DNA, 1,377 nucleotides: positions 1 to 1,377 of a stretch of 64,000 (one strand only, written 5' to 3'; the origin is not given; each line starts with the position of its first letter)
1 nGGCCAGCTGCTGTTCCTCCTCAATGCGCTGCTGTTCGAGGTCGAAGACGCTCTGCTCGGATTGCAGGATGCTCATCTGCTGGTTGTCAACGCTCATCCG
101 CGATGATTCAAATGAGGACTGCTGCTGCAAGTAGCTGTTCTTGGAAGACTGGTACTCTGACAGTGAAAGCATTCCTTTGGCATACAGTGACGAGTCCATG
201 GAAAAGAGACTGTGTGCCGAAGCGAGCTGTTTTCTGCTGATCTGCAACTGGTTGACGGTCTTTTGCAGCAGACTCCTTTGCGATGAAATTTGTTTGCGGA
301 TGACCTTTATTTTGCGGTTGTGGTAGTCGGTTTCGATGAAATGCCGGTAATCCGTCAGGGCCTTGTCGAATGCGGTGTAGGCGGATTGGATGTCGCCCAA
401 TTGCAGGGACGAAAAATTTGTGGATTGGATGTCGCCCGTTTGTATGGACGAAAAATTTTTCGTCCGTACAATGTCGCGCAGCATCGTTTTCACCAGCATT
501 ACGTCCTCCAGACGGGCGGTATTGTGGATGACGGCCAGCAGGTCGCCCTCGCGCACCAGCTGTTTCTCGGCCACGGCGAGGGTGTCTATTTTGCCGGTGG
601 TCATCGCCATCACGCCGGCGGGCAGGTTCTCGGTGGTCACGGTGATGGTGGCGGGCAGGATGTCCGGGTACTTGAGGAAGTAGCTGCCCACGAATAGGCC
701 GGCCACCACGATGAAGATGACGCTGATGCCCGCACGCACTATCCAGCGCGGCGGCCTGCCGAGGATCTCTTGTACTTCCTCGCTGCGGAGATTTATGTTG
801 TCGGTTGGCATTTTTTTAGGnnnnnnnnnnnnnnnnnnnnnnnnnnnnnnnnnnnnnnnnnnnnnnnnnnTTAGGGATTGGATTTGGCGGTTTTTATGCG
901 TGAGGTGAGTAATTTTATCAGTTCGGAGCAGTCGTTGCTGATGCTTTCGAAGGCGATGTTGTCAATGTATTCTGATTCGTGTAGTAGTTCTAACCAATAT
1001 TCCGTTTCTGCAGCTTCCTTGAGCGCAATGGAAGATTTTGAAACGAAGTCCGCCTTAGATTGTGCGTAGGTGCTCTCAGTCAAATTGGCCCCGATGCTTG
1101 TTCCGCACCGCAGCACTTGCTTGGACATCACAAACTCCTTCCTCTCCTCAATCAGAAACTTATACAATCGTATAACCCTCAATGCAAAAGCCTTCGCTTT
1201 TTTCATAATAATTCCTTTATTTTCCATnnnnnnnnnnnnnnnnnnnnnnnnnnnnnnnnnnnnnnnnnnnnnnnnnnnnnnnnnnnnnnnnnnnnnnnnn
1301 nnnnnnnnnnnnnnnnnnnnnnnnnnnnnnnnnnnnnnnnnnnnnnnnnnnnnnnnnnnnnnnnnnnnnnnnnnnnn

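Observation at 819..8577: STRR-like heptanucleotide tandem arrays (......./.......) mark every module boundary of the locus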

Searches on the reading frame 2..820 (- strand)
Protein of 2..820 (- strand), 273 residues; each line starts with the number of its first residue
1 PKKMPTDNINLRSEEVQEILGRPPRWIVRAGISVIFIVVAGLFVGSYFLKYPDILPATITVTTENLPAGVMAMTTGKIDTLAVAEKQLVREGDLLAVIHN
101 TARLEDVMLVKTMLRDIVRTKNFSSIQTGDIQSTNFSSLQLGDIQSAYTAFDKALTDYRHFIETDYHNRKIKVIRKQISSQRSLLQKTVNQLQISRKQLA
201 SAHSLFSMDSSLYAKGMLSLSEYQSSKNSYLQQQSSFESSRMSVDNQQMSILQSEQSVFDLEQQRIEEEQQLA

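Call 5: search_protein_families(library=ncbifam, proteins=[window:2-820:-], max_evalue=0.01)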
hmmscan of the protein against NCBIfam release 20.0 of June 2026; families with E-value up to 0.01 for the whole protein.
window:2-820:- (273 aa): 4 families
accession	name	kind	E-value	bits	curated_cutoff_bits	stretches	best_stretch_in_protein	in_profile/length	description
TIGR01843.1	type_I_hlyD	subfamily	6.2e-14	51.8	208.65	1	28-268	4-242/422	HlyD family type I secretion periplasmic adaptor subunit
TIGR00998.1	8a0101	subfamily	3.8e-07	29.4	390.8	1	33-214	9-169/334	EmrA/EmrK family multidrug efflux transporter periplasmic adaptor subunit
NF004547.1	PRK05889.1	equivalog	0.0014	18.8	75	1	70-98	42-70/71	biotin/lipoyl-binding carrier protein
NF007785.0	PRK10476.1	equivalog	0.0034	16.3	376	1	28-98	13-79/347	multidrug transporter subunit MdtN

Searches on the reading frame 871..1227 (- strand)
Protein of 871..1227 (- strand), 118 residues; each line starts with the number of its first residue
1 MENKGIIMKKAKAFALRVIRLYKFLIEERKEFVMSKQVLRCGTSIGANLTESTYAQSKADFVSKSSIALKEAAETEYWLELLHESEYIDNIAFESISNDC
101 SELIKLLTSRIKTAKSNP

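Call 5: search_protein_families(library=ncbifam, proteins=[window:871-1227:-], max_evalue=0.01)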
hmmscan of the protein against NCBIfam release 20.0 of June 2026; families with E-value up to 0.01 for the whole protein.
window:871-1227:- (118 aa): 3 families
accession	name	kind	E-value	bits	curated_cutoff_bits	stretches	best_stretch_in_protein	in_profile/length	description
TIGR02436.1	TIGR02436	subfamily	5.6e-30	103.8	24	1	7-115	1-109/109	four helix bundle protein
NF008911.0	PRK12275.1-2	subfamily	4.9e-08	33.5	137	1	29-115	30-116/118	hypothetical protein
NF008912.0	PRK12275.1-6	subfamily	1.9e-06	27.9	124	1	18-116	16-113/117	hypothetical protein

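Call 8: find_encoding_contigs(protein=window:871-1227:-, flank=10000, max_places=10)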
Protein window:871-1227:- (118 aa): no gene with exactly this product is on record in the collection.
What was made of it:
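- Tried and rejected: It is not on record (call 8).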

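Call 12: find_homologous_proteins(query=window:871-1227:-, max_evalue=0.00001)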
Query window:871-1227:- (118 aa): 5565 proteins with E <= 0.00001 among 5568 candidates; the best 120 are listed.
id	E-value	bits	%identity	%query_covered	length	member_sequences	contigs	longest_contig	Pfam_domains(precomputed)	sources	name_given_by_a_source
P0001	5.3e-63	227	94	100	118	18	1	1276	PF05635.18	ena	-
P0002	2.5e-59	216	95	94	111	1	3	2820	PF05635.18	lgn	-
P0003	5.0e-59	215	92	98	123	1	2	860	PF05635.18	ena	-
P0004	1.0e-56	207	90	98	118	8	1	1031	PF05635.18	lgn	-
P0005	8.5e-54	198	87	98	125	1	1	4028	PF05635.18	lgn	-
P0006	1.4e-45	172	71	99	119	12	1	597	PF05635.18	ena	-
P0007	3.2e-45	170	70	99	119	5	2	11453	PF05635.18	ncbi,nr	ncbi:MAG: four helix bundle protein [Bacteroidales bacterium]|nr:four helix bundle protein [Bacteroi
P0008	5.8e-45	169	69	99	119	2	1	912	PF05635.18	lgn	-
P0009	9.5e-45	169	70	99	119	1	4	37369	PF05635.18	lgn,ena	-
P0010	3.9e-44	167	67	99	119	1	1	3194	PF05635.18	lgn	-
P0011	2.2e-43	164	67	99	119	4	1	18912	PF05635.18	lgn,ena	-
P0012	6.0e-42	160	66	97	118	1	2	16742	PF05635.18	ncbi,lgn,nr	ncbi:MAG: four helix bundle protein [Ruminococcus sp.]|nr:four helix bundle protein [Ruminococcus sp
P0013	6.7e-42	160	66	97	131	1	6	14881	PF05635.18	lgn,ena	-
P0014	9.0e-42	159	70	99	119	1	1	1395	PF05635.18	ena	-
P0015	9.7e-42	159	66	94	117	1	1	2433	PF05635.18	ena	-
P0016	9.9e-42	159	68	97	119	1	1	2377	PF05635.18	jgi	-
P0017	1.0e-41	159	66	94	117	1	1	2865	PF05635.18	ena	-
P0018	1.9e-41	158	68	99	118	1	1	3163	PF05635.18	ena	-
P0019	1.9e-41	158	66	94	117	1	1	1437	PF05635.18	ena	-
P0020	1.9e-41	158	65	97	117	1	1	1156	PF05635.18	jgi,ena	-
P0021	2.0e-41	158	70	99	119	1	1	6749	PF05635.18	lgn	-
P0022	2.5e-41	158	68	99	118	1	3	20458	PF05635.18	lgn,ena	-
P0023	2.8e-41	158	65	94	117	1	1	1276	PF05635.18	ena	-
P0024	3.4e-41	157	70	97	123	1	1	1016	PF05635.18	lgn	-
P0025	4.0e-41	157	69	99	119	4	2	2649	PF05635.18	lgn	-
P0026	4.0e-41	157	69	99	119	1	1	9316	PF05635.18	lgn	-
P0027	5.8e-41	157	63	97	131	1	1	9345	PF05635.18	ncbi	-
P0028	7.3e-41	156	70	96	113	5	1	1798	PF05635.18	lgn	-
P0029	7.6e-41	156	65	97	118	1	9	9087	PF05635.18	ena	-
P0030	7.7e-41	156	65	96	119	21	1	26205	PF05635.18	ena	-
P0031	8.7e-41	156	64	95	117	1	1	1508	PF05635.18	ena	-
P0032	8.9e-41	156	68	99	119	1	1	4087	PF05635.18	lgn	-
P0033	9.5e-41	156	64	99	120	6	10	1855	PF05635.18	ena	-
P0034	1.2e-40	156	66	100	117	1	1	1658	PF05635.18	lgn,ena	-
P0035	1.2e-40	156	65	97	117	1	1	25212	PF05635.18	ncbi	-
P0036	1.4e-40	155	66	99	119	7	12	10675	PF05635.18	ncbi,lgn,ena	-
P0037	1.4e-40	155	65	96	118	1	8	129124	PF05635.18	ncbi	-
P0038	1.4e-40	155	65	96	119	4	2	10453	PF05635.18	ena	-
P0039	1.6e-40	155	65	100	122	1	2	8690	PF05635.18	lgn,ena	-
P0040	1.8e-40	155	65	97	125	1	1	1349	PF05635.18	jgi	-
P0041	1.9e-40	155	64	96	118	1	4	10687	PF05635.18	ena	-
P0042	2.1e-40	155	65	93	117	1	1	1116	PF05635.18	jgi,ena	-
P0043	2.4e-40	155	63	95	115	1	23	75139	PF05635.18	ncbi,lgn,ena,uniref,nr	ncbi:four helix bundle protein [Ruminococcus sp.]|uniref:four helix bundle protein n=1 Tax=Ruminococ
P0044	2.4e-40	155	63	97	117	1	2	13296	PF05635.18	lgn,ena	-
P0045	2.7e-40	154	63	95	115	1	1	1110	PF05635.18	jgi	-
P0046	3.2e-40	154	63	97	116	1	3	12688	PF05635.18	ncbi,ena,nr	ncbi:MAG: four helix bundle protein [Ruminococcus sp.]|nr:four helix bundle protein [Ruminococcus sp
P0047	3.3e-40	154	63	97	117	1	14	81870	PF05635.18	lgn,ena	-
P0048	3.8e-40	154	65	96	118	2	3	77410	PF05635.18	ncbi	-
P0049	4.4e-40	154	64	93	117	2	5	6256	PF05635.18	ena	-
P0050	4.7e-40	154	63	98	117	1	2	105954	PF05635.18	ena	-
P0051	4.8e-40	154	64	93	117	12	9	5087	PF05635.18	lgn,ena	-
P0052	4.9e-40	154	63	99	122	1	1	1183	PF05635.18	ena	-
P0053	5.2e-40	154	65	97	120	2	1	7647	PF05635.18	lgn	-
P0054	5.3e-40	154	65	96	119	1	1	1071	PF05635.18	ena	-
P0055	5.4e-40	154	66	99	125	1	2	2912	PF05635.18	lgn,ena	-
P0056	5.6e-40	153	65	96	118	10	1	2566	PF05635.18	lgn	-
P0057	6.0e-40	153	60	98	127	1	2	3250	PF05635.18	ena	-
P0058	6.9e-40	153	64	97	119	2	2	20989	PF05635.18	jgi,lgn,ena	-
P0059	7.2e-40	153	65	96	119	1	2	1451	PF05635.18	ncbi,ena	-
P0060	7.9e-40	153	66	96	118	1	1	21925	PF05635.18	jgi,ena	-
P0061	8.0e-40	153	68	99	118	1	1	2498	PF05635.18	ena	-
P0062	8.3e-40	153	66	97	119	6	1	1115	PF05635.18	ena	-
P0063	8.6e-40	153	66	97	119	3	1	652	PF05635.18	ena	-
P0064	8.6e-40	153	67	95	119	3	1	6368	PF05635.18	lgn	-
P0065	9.2e-40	153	66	96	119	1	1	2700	PF05635.18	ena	-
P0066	9.3e-40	153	62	99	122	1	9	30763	PF05635.18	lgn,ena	-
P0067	9.4e-40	153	62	95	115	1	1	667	PF05635.18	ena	-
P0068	9.5e-40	153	62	99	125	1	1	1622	PF05635.18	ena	-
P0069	1.1e-39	153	65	96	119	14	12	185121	PF05635.18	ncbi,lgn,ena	-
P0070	1.1e-39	152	61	99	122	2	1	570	PF05635.18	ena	-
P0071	1.1e-39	152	62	99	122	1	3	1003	PF05635.18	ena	-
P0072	1.1e-39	152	66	98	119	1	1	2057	PF05635.18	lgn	-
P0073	1.2e-39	152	65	96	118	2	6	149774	PF05635.18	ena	-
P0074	1.2e-39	152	62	99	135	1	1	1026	PF05635.18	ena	-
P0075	1.3e-39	152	62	99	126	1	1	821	PF05635.18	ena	-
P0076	1.3e-39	152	60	100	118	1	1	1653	PF05635.18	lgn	-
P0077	1.3e-39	152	63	99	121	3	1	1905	PF05635.18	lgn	-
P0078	1.4e-39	152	65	96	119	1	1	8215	PF05635.18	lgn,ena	-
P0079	1.5e-39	152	67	97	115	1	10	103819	PF05635.18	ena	-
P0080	1.5e-39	152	63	97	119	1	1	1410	PF05635.18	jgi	jgi:four helix bundle protein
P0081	1.5e-39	152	64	93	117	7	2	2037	PF05635.18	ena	-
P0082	1.6e-39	152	62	99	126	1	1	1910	PF05635.18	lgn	-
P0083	1.6e-39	152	65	99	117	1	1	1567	PF05635.18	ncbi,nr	ncbi:MAG: four helix bundle protein, partial [Clostridia bacterium]|nr:four helix bundle protein [Cl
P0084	1.6e-39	152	64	96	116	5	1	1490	PF05635.18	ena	-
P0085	1.8e-39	152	64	94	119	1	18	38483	PF05635.18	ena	-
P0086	1.8e-39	152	63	95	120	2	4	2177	PF05635.18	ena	-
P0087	1.9e-39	152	65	96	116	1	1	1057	PF05635.18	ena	-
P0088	1.9e-39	152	68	96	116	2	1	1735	PF05635.18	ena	-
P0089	1.9e-39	152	65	95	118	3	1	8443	PF05635.18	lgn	-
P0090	2.1e-39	152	63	97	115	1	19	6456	PF05635.18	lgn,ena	-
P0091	2.2e-39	152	63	96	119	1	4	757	PF05635.18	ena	-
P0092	2.2e-39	152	62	99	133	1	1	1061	PF05635.18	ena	-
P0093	2.3e-39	152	62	98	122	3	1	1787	PF05635.18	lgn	-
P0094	2.4e-39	151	63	93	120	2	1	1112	PF05635.18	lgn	-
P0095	2.4e-39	151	66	85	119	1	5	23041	PF05635.18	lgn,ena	-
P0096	2.5e-39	151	64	98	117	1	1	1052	PF05635.18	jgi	jgi:four helix bundle protein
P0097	2.5e-39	151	65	96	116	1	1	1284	PF05635.18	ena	-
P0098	2.5e-39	151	63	96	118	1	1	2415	PF05635.18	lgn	-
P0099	2.5e-39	151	65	97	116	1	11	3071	PF05635.18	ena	-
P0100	2.5e-39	151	65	96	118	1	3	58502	PF05635.18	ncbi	-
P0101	2.6e-39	151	61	98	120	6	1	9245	PF05635.18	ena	-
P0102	2.7e-39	151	63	99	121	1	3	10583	PF05635.18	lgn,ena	-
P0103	2.7e-39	151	62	99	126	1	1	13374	PF05635.18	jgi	-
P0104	2.8e-39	151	66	97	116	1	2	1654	PF05635.18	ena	-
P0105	2.9e-39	151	60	99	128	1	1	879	PF05635.18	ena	-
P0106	3.0e-39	151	64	100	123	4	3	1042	PF05635.18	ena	-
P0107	3.0e-39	151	68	93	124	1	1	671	PF05635.18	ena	-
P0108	3.1e-39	151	62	99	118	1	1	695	PF05635.18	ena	-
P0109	3.2e-39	151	61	100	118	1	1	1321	PF05635.18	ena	-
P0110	3.3e-39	151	64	99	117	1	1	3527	PF05635.18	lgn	-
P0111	3.7e-39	151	64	95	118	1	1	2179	PF05635.18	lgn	-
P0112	3.8e-39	151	65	95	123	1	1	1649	PF05635.18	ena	-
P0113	3.9e-39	151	63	98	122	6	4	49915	PF05635.18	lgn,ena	-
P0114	4.0e-39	151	58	96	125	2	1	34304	PF05635.18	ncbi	-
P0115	4.3e-39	151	66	100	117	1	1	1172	PF05635.18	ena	-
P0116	4.4e-39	151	70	95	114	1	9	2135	PF05635.18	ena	-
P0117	4.5e-39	151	65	97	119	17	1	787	PF05635.18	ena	-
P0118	4.6e-39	151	62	99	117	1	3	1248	PF05635.18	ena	-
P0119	4.8e-39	150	63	100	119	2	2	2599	PF05635.18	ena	-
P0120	4.8e-39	150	64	97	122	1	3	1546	PF05635.18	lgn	-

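Call 15: find_encoding_contigs(protein=P0005, flank=10000, max_places=6)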
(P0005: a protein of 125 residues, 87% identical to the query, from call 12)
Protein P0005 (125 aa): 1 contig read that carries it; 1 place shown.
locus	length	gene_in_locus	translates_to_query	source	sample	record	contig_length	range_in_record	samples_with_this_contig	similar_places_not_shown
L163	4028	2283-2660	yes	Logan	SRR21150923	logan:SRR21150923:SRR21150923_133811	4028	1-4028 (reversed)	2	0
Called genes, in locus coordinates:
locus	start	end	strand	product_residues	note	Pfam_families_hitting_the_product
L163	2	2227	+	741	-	?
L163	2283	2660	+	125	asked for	PF05635:23S_rRNA_IVP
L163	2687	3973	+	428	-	PF26002:Beta-barrel_AprE (weak)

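Call 16: find_encoding_contigs(protein=P0009, flank=6000, max_places=6)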
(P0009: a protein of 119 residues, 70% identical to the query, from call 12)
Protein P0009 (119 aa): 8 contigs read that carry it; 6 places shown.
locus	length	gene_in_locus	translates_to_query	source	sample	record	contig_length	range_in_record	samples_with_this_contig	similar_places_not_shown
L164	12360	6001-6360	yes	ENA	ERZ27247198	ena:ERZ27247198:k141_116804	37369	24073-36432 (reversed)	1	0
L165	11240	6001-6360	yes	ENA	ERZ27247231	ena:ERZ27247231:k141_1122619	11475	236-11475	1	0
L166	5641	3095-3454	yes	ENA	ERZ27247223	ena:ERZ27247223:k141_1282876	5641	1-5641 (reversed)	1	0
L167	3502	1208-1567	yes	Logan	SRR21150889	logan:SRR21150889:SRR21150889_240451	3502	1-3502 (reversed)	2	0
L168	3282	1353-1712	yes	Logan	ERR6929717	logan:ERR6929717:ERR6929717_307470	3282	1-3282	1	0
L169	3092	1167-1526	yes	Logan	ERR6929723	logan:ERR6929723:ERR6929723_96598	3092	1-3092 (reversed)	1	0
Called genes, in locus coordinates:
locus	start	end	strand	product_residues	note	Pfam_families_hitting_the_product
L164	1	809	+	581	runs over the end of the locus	?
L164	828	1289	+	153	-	-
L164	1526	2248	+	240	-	PF00005:ABC_tran, PF02463:SMC_N (weak), PF13304:AAA_21 (faint)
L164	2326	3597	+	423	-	PF12704:MacB_PCD, PF02687:FtsX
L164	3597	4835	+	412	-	PF12704:MacB_PCD, PF02687:FtsX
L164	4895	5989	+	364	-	PF25917:BSH_RND (faint), PF25973:BSH_CzcB (weak), PF25990:Beta-barrel_YknX (faint), PF25881:HH_YBHG (weak), PF25885:HH_EMRA, PF25967:RND-MFP_C (weak), PF25975:CzcB_C (weak), PF25989:YknX_C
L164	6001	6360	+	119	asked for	PF05635:23S_rRNA_IVP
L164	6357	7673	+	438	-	PF02321:OEP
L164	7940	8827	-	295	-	PF01170:UPF0020 (faint), PF01555:N6_N4_Mtase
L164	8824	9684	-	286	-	-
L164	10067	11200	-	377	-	PF17761:DUF1016_N, PF06250:YhcG_C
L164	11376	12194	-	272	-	PF04383:KilA-N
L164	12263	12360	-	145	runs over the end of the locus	-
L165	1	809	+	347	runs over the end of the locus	?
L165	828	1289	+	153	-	-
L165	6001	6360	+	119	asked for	PF05635:23S_rRNA_IVP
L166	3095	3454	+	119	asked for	PF05635:23S_rRNA_IVP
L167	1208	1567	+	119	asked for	PF05635:23S_rRNA_IVP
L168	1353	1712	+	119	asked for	PF05635:23S_rRNA_IVP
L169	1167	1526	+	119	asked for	PF05635:23S_rRNA_IVP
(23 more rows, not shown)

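Call 17: find_encoding_contigs(protein=P0043, flank=6000, max_places=10)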
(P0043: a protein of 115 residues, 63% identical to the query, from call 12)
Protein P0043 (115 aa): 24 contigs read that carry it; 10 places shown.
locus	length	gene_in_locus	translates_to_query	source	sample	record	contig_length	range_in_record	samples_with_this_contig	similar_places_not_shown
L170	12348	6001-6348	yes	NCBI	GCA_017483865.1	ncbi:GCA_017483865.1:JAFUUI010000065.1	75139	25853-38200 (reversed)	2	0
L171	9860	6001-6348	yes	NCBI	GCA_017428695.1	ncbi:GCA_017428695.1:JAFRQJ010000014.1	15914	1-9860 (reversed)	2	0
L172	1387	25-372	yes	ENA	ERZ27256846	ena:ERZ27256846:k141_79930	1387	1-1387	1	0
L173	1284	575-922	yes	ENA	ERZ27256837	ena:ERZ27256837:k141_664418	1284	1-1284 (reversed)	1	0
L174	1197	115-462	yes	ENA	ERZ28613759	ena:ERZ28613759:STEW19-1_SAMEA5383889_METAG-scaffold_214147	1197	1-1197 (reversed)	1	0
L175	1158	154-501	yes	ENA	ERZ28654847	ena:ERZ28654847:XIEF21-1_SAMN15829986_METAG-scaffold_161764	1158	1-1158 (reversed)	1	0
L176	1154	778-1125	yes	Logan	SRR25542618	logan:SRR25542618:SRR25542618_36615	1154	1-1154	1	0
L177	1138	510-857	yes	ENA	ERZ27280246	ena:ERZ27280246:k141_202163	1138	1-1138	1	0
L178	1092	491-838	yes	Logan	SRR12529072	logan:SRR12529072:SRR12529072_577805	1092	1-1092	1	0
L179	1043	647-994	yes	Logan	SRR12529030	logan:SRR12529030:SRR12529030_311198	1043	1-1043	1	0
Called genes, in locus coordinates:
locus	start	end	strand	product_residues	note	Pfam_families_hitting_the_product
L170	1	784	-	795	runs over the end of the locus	-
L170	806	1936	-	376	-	PF01702:TGT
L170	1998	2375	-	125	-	-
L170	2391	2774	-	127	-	PF00989:PAS (weak), PF13426:PAS_9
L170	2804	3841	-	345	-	PF02547:Queuosine_synth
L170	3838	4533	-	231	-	PF08713:DNA_alkylation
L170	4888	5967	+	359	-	PF01118:Semialdhyde_dh, PF02774:Semialdhyde_dhC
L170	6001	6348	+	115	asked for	PF05635:23S_rRNA_IVP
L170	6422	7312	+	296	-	PF00701:DHDPS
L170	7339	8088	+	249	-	PF01113:DapB_N, PF05173:DapB_C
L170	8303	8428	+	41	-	-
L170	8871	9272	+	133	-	PF03061:4HBT (weak)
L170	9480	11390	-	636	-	PF00532:Peripla_BP_1, PF13407:Peripla_BP_4, PF13377:Peripla_BP_3, PF00990:GGDEF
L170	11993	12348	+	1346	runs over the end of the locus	-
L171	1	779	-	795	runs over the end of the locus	-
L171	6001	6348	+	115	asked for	PF05635:23S_rRNA_IVP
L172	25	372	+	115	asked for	PF05635:23S_rRNA_IVP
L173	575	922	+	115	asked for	PF05635:23S_rRNA_IVP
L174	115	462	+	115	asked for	PF05635:23S_rRNA_IVP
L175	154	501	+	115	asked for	PF05635:23S_rRNA_IVP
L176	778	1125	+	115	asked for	PF05635:23S_rRNA_IVP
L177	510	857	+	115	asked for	PF05635:23S_rRNA_IVP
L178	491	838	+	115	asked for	PF05635:23S_rRNA_IVP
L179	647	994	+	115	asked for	PF05635:23S_rRNA_IVP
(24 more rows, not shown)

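Call 60: find_related_loci(query=A1, collection=metagenome_contigs, flank=2500)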
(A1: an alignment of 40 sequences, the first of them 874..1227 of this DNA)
Query A1 (118 aa) in metagenome_contigs; peptide patterns used: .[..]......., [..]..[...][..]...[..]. (x = any residue, [..] = any of these).
600 stretches matched a pattern (row limit reached: there are more); 596 encode a relative of the query (tblastn E <= 1e-3); the best 80 are kept; 80 distinct loci.
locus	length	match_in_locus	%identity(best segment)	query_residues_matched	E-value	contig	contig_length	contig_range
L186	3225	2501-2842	64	3-116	3e-46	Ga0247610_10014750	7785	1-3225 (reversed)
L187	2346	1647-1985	65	5-117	3e-45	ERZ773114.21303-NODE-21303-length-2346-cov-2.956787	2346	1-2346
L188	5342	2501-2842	62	2-115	3e-43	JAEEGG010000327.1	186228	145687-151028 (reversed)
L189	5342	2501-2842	61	4-117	2e-43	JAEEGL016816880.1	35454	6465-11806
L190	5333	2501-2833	66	5-115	9e-43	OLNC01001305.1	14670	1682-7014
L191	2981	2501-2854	57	1-118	2e-42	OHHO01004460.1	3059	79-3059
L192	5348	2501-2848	58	1-116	1e-42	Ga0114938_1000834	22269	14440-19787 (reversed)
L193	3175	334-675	61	4-117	3e-42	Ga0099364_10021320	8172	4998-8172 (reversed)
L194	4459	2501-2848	59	2-117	4e-42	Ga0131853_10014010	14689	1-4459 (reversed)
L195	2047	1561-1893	63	5-115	2e-42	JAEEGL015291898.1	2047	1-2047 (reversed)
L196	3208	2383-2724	59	4-117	4e-42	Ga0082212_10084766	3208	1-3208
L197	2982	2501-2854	56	1-118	4e-42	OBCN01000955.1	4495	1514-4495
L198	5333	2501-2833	58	5-115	1e-41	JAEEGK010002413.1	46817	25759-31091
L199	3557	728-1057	66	6-115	6e-42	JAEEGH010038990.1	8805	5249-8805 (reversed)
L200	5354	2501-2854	56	1-118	7e-42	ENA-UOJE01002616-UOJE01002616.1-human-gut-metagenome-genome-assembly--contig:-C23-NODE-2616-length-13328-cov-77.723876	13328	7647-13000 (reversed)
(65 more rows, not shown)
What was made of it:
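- Tried and rejected: The narrower A1 was used instead (call 60).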

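Call 65: search_protein_families(library=padloc, proteins=[window:874-1227:-], max_evalue=0.01)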
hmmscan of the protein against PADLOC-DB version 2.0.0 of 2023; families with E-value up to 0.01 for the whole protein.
window:874-1227:- (118 aa): 0 families
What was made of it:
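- Tried and rejected: Nothing (call 65).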

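Call 74: search_solved_structures(query=A5, max_evalue=0.001)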
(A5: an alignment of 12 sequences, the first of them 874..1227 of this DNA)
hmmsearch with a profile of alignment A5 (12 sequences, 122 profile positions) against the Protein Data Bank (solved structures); distinct sequences matched with E-value up to 0.001: 2.
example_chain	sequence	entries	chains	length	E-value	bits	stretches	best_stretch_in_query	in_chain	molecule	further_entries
2rld_A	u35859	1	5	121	6.7e-49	168.1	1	4-121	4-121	Uncharacterized protein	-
2gsc_A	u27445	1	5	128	1.4e-21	79.9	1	10-117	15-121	Putative uncharacterized protein XCC0516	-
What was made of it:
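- On S23p-type IVS element: TIGR02436, E 5.6e-30 (call 5); PDB 2RLD and 2GSC relatives (call 74)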
